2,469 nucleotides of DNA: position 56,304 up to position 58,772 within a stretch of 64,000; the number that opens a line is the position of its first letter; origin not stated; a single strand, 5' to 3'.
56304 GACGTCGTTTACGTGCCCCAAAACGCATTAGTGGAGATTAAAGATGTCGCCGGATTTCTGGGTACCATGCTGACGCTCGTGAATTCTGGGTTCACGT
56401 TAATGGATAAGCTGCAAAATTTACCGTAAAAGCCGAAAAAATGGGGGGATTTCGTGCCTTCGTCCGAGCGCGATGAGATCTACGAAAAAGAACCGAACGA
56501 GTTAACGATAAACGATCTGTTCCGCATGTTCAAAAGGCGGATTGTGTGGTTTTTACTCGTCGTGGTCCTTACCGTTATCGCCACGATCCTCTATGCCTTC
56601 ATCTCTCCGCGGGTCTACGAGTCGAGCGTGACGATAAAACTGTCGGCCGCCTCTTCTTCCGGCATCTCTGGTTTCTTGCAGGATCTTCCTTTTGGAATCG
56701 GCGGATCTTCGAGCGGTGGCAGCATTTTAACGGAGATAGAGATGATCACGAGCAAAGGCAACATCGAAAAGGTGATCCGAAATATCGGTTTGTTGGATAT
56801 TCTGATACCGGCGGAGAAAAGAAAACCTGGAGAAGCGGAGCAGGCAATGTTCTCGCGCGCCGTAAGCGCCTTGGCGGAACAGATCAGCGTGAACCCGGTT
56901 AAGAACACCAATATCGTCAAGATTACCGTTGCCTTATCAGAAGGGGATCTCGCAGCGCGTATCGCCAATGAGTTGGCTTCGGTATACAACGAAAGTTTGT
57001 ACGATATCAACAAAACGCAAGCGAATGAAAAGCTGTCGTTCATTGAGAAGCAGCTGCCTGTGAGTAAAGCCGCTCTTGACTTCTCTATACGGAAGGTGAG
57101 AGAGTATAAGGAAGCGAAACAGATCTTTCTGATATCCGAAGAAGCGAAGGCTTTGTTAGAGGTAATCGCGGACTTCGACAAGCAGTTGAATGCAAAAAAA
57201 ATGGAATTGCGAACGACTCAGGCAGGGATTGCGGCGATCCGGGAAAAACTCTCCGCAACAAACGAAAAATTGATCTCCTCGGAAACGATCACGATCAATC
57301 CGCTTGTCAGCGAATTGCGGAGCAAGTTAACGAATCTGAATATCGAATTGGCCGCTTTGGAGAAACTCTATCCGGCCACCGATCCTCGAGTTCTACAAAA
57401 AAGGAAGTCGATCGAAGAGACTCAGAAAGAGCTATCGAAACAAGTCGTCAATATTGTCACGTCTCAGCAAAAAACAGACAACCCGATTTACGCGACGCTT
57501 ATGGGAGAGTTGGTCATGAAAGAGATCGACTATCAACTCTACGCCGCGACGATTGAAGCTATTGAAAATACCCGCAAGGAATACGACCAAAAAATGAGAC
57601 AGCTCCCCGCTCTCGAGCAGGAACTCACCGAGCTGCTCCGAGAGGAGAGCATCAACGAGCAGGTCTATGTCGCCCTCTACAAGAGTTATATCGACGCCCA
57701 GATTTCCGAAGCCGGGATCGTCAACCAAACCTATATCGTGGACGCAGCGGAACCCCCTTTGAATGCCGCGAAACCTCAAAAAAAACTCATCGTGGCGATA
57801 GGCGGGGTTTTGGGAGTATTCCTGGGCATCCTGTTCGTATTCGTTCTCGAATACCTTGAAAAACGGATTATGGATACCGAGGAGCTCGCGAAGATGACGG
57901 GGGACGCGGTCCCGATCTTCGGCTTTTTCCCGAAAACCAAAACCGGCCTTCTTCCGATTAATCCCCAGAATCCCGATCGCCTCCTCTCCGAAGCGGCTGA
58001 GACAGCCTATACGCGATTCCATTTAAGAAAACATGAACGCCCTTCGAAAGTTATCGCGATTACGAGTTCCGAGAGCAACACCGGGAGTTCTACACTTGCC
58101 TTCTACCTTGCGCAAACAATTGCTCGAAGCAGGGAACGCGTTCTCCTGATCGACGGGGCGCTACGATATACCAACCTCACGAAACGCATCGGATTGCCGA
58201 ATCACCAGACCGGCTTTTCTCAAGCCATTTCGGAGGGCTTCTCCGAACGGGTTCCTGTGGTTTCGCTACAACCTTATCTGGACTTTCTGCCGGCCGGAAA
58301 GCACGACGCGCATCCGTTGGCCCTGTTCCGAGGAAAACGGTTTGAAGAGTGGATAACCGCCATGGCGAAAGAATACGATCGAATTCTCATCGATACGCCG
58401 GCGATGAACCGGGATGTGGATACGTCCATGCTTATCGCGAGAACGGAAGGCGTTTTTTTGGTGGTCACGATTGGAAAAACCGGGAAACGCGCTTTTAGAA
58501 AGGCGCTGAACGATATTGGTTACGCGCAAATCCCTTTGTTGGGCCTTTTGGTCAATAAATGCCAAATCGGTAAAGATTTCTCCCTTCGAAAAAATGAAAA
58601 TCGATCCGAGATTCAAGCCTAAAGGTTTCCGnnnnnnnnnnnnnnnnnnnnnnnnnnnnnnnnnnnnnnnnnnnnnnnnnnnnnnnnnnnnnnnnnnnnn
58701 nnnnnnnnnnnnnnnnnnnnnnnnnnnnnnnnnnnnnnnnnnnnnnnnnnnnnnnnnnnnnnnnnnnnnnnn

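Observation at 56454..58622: Wzc-like co-polymerase with a lysine-less Walker A and no tyrosine cluster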

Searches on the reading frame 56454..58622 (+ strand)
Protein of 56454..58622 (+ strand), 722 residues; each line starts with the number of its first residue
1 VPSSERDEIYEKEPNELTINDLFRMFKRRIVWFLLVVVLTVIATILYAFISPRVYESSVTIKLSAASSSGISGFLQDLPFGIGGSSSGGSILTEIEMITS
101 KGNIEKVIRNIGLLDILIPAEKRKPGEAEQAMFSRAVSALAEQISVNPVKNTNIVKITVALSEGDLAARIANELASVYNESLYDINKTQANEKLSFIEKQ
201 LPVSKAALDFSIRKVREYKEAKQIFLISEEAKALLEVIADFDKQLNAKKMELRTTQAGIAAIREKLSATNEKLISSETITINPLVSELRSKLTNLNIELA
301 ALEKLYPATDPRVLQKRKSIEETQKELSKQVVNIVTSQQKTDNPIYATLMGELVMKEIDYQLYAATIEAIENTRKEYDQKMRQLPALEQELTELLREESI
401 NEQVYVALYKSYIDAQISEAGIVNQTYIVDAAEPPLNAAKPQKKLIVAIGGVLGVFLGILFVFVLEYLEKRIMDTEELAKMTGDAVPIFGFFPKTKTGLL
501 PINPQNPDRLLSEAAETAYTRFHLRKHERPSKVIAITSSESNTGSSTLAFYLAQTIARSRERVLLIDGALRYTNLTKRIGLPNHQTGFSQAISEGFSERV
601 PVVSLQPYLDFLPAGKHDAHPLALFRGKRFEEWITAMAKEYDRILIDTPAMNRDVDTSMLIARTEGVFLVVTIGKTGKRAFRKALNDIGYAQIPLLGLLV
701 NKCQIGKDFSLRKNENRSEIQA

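Call 3: search_protein_families(library=pfam, proteins=[window:56454-58622:+], max_evalue=0.01)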
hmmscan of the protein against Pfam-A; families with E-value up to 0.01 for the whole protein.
window:56454-58622:+ (722 aa): 7 families
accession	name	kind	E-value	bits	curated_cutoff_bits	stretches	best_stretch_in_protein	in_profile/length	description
PF13807.11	GNVR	-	4.6e-15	55.7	27.7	1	387-464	2-79/82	G-rich domain on putative tyrosine kinase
PF02706.20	Wzz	-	1e-11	45.4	25.5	1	15-110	1-90/91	Chain length determinant protein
PF06564.18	CBP_BcsQ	-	8.4e-08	32.4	21.3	1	535-673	5-147/234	Cellulose biosynthesis protein BcsQ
PF13614.12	AAA_31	-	2.9e-06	27.8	27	1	532-652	2-129/177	AAA domain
PF01656.29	CbiA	-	0.0003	21.2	25.4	1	534-672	1-54/125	CobQ/CobB/MinD/ParA nucleotide binding domain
PF10609.15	ParA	-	0.00035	20.5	27.1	1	532-702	4-174/246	NUBPL iron-transfer P-loop NTPase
PF09490.15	CbtA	-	0.0019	18.6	30.7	0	430-476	56-103/239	Probable cobalt transporter subunit (CbtA)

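Call 4: search_protein_families(library=ncbifam, proteins=[window:56454-58622:+], max_evalue=0.01)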
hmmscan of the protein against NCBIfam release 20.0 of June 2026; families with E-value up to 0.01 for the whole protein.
window:56454-58622:+ (722 aa): 16 families
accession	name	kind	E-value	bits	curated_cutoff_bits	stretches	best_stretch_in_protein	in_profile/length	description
TIGR03007.1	pepcterm_ChnLen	equivalog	1.9e-39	135.3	278.85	1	19-496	3-464/498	XrtA system polysaccharide chain length determinant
NF008568.0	PRK11519.1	equivalog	5.1e-36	124.1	1068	2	368-672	349-666/720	tyrosine-protein kinase Wzc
TIGR01005.1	eps_transp_fam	subfamily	1.1e-35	123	411.7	2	135-484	137-471/754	exopolysaccharide transport protein family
NF007350.0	PRK09841.1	equivalog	5.9e-33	113.9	1248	3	505-701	505-701/726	tyrosine-protein kinase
TIGR03017.1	EpsF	equivalog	7e-27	94.2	422.75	1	22-489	6-440/444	chain length determinant protein EpsF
TIGR01007.1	eps_fam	subfamily_domain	1.3e-25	90.1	108.05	1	520-708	8-195/204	polysaccharide biosynthesis tyrosine autokinase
TIGR03018.1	pepcterm_TyrKin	hypoth_equivalog_domain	8.4e-19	67.7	230.65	1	527-700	31-206/207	XrtA-associated tyrosine autokinase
TIGR03029.1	EpsG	equivalog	3e-15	56.1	313.8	1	515-676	87-248/274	chain length determinant protein tyrosine kinase EpsG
TIGR01006.1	polys_exp_MPA1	subfamily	1.5e-13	50.7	296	2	421-494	152-223/226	CspC family polysaccharide chain length determinant protein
TIGR01010.1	BexC_CtrB_KpsE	subfamily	6.1e-13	48.6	437.5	2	32-254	7-232/362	polysaccharide export inner-membrane protein, BexC/CtrB/KpsE family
TIGR01969.1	minD_arch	subfamily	2e-06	27.2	201.75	1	533-703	2-170/251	cell division ATPase MinD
TIGR03371.1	cellulose_yhjQ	equivalog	2.4e-06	27.2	157.85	1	532-672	2-145/246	cellulose biosynthesis protein BcsQ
TIGR03815.1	CpaE_hom_Actino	equivalog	5.9e-06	25.6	154.45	1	525-568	105-148/340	septum site-determining protein Ssd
TIGR01968.1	minD_bact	equivalog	1.4e-05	24.5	212.9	1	532-670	2-140/261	septum site-determining protein MinD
NF041546.1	ParA_partition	equivalog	0.00048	19.7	180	0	533-567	1-35/203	ParA family partition ATPase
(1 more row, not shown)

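Call 5: search_solved_structures(query=window:56454-58622:+, max_evalue=0.01, show_alignments=4)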
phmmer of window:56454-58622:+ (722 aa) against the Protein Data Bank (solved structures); distinct sequences matched with E-value up to 0.01: 26.
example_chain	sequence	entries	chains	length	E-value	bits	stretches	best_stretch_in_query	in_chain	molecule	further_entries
9i2q_D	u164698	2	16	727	1.1e-31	113.1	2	364-672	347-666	Putative transmembrane protein Wzc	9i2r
9exo_H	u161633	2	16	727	1.1e-31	113.1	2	364-672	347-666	Putative transmembrane protein Wzc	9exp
7nhr_A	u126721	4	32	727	1.1e-31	113.1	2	364-672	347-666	Putative transmembrane protein Wzc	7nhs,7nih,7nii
9exq_D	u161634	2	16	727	1.3e-31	112.9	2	365-672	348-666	Putative transmembrane protein Wzc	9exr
7ni2_A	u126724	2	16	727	1.3e-31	112.9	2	364-672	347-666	Tyrosine-protein kinase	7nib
9xgv_A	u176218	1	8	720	1e-28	103.4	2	367-702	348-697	Tyrosine-protein kinase wzc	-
9r62_I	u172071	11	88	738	1.4e-28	102.9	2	366-702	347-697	Tyrosine-protein kinase wzc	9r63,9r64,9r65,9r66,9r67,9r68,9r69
4jlv_A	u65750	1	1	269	5.8e-16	61.2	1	468-710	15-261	C-terminal fragment of Membrane protein CapA1, Putative uncharacterized protein capB1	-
6u1q_A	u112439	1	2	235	3.4e-14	55.4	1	511-704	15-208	VpsO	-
6z0p_A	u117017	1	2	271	1.8e-13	53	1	506-698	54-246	BceF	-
3la6_A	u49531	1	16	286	1.1e-12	50.3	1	499-702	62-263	Tyrosine-protein kinase wzc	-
3bfv_A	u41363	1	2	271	2.7e-12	49.1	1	468-707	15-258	Membrane protein CapA1, Protein tyrosine kinase,Protein tyrosine kinase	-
2ved_A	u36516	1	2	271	3.8e-12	48.6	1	468-707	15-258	MEMBRANE PROTEIN CAPA1, PROTEIN TYROSINE KINASE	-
4jmp_A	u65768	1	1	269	4.6e-12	48.3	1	468-707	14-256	C-terminal fragment of CapA, Protein tyrosine kinase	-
26gs_A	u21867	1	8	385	8.1e-11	44.2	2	137-248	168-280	Tyrosine-protein kinase wzc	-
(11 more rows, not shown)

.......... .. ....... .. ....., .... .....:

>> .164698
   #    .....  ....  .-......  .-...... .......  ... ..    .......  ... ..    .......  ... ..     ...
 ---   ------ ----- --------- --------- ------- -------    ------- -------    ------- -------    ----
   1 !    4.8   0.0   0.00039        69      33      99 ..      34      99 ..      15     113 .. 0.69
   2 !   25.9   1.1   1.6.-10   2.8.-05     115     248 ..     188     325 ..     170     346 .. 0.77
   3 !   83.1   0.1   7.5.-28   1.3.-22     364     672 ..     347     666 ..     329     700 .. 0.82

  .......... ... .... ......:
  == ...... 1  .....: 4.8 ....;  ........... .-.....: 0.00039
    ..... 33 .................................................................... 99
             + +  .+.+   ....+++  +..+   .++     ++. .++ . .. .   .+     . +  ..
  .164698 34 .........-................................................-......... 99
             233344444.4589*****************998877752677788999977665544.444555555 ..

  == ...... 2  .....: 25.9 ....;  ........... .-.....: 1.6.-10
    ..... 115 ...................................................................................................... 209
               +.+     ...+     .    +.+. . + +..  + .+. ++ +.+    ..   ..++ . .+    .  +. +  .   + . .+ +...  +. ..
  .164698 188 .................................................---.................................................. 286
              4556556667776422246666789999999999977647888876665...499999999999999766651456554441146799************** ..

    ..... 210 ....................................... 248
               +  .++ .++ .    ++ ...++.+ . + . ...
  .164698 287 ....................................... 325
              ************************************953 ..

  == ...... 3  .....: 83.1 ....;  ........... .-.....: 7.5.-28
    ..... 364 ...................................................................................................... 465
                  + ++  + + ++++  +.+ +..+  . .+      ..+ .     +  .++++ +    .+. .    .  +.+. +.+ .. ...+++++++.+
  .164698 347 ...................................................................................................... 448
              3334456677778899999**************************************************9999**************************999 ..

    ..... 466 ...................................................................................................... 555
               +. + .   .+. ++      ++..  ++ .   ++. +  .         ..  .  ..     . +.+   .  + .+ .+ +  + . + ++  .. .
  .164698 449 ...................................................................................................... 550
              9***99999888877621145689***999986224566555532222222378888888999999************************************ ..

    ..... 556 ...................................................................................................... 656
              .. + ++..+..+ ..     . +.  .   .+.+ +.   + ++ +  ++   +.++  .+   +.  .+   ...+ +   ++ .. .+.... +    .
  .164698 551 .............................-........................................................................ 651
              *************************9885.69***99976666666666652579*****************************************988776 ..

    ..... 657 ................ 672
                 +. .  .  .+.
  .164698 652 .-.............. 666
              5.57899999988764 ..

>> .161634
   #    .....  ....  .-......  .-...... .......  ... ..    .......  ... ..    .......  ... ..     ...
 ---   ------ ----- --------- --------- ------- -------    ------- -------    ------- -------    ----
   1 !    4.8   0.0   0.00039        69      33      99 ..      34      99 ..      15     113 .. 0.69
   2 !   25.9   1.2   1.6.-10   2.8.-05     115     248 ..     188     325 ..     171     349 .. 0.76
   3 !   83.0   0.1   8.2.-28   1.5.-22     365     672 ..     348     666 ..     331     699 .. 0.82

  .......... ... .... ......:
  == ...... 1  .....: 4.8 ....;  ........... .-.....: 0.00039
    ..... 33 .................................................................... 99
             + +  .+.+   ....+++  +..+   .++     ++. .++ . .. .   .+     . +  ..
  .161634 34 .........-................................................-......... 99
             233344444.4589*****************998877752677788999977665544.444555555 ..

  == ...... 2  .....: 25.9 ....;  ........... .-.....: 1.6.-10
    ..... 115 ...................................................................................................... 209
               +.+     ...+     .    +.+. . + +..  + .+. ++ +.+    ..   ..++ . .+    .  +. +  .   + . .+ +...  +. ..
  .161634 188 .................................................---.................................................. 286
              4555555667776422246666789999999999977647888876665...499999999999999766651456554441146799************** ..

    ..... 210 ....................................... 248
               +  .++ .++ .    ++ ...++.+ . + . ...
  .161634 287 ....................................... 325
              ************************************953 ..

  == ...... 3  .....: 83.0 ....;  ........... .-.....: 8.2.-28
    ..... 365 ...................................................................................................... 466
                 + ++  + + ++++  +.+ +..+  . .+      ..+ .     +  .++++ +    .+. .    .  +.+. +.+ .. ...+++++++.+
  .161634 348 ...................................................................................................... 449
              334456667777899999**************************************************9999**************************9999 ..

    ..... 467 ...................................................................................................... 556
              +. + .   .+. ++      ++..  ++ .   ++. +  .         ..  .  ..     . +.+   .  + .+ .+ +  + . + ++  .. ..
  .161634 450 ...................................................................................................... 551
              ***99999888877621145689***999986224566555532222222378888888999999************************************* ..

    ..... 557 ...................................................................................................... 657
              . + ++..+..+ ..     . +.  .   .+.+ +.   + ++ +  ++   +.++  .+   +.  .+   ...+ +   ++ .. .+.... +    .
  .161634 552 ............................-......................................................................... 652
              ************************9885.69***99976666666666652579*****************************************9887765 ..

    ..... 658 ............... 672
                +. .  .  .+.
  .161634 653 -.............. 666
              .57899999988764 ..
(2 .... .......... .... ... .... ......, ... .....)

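Call 9: find_homologous_proteins(query=window:56454-58622:+, max_evalue=1e-10)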
Query window:56454-58622:+ (722 aa): 33 proteins with E <= 1e-10 among 8000 candidates.
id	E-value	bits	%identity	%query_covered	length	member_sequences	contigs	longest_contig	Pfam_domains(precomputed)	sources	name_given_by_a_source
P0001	0.0e+0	1547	100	100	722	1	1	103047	PF02706.21,PF06564.19,PF13807.12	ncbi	-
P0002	0.0e+0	1317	85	99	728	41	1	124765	PF02706.21,PF13614.13,PF06564.19,PF13807.12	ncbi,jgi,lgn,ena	-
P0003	0.0e+0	1204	78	99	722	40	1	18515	PF02706.21,PF06564.19,PF13807.12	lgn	-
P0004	2.5e-269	913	64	92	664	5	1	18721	PF13614.13,PF13807.12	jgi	jgi:capsular exopolysaccharide synthesis family protein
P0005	8.5e-165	568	42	96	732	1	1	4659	PF02706.21,PF13807.12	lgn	-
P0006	3.3e-162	559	42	97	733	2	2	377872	PF02706.21,PF10609.16,PF01656.30,PF13614.13,PF09140.18,PF13807.12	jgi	-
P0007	1.1e-158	548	42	97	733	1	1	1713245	PF02706.21,PF10609.16,PF01656.30,PF13614.13,PF13807.12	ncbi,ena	-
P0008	2.2e-150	520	39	96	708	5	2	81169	PF02706.21,PF10609.16,PF01656.30,PF13614.13,PF09140.18,PF13807.12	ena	-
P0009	1.8e-147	511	52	69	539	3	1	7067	PF02706.21,PF13807.12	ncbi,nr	ncbi:MAG TPA: GumC family protein, partial [Thermotogota bacterium]|nr:GumC family protein [Thermoto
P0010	3.9e-130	453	84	38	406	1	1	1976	-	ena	-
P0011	1.3e-123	432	38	96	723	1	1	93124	PF02706.21,PF10609.16,PF01656.30,PF13614.13,PF13807.12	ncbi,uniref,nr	ncbi:sugar tyrosine-protein kinase [Marinitoga sp. 1154]|uniref:GumC family protein n=1 Tax=Marinito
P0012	1.2e-110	389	35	96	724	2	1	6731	PF02706.21,PF10609.16,PF01656.30,PF13614.13,PF13807.12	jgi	-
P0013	7.2e-110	386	34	96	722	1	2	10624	PF02706.21,PF10609.16,PF13614.13,PF13807.12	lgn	-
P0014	6.9e-108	380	40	83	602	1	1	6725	PF02706.21,PF13807.12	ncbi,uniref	ncbi:exopolysaccharide transport family protein, partial [Thermotoga sp.]|uniref:GumC family protein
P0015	5.0e-63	232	27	94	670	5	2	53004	PF02706.21,PF13807.12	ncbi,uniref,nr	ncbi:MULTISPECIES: exopolysaccharide transport family protein [unclassified Thermosipho (in: thermot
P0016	9.7e-57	211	28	79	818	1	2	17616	PF02706.21,PF13614.13,PF13807.12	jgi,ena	-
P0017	1.1e-53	201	26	78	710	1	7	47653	PF02706.21,PF13614.13,PF13807.12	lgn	-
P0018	9.0e-41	158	26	94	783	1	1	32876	PF02706.21,PF10609.16,PF01656.30,PF13614.13,PF13807.12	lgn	-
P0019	8.5e-29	119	26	46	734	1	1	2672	PF02706.21,PF10609.16,PF01656.30,PF13614.13,PF23607.2,PF13807.12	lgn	-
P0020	3.0e-28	117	31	19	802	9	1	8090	PF02706.21,PF01656.30,PF13614.13,PF23607.2,PF13807.12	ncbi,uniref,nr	ncbi:polysaccharide biosynthesis tyrosine autokinase [Paraburkholderia kirstenboschensis]|uniref:pol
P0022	2.8e-24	104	23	94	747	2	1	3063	PF02706.21,PF10609.16,PF01656.30,PF13614.13,PF13807.12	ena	-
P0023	4.8e-24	103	23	95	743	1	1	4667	PF02706.21,PF10609.16,PF01656.30,PF13614.13,PF13807.12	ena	-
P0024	2.7e-23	100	21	97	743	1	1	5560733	PF02706.21,PF10609.16,PF01656.30,PF13614.13,PF09140.18,PF13807.12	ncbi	-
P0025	5.2e-21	93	23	96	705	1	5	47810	PF02706.21,PF10609.16,PF01656.30,PF13614.13,PF13807.12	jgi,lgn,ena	-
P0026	2.6e-18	84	22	44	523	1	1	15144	PF02706.21,PF01656.30,PF13614.13,PF13807.12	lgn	-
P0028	8.0e-17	79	23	64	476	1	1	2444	PF13807.12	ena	-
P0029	1.3e-16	78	23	74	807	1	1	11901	PF02706.21,PF01656.30,PF13614.13,PF09140.18,PF13807.12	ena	-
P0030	1.6e-16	78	22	78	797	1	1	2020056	PF02706.21,PF13614.13,PF13807.12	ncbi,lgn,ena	-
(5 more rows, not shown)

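Call 12: find_encoding_contigs(protein=P0001, flank=10000, max_places=3)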
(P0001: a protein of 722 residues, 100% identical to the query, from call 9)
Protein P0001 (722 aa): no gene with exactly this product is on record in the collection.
